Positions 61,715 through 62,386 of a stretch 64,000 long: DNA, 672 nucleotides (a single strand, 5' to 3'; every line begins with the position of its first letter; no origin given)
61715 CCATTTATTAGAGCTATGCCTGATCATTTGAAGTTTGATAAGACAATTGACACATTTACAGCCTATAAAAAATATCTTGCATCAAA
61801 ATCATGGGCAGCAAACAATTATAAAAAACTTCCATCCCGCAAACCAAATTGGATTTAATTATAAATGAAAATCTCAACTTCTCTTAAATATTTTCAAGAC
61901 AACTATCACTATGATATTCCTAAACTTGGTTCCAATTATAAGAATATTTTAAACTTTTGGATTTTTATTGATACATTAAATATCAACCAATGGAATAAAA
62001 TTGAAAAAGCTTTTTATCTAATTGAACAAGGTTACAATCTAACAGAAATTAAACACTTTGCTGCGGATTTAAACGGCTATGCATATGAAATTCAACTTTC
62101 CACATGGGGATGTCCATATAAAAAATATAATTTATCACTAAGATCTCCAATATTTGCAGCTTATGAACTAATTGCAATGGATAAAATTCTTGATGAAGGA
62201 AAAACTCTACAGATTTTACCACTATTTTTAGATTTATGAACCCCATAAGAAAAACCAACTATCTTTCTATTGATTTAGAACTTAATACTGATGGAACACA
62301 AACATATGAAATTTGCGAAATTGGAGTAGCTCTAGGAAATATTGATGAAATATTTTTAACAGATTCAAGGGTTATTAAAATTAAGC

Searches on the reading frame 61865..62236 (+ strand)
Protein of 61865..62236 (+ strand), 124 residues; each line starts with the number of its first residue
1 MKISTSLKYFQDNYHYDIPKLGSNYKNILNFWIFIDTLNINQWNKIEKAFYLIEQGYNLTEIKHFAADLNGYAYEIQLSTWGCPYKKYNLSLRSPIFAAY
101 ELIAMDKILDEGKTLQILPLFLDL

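Call 8: search_protein_families(library=pfam, proteins=[window:61865-62236:+], max_evalue=1)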
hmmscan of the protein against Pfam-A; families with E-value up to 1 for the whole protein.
window:61865-62236:+ (124 aa): 1 family
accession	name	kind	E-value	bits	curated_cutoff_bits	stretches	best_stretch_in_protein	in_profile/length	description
PF08267.18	Meth_synt_1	-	0.11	12.5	27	1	6-38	108-140/313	Cobalamin-independent synthase, N-terminal domain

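Call 9: search_protein_families(library=phrogs, proteins=[window:61865-62236:+], max_evalue=1)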
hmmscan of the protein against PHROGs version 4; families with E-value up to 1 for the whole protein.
window:61865-62236:+ (124 aa): 2 families
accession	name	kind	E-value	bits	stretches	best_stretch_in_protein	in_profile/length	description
phrog_9718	-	unknown function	0.077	12.7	1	6-103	24-119/500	-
phrog_8382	-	unknown function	0.24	12.8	1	36-87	23-74/107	-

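Call 71: search_protein_families(library=ncbifam, proteins=[window:61865-62236:+], max_evalue=0.1)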
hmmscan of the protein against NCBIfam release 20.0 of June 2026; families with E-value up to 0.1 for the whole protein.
window:61865-62236:+ (124 aa): 0 families

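Call 72: search_protein_families(library=padloc, proteins=[window:61865-62236:+], max_evalue=0.1)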
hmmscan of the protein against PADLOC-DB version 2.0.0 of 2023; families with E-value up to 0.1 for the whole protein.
window:61865-62236:+ (124 aa): 0 families
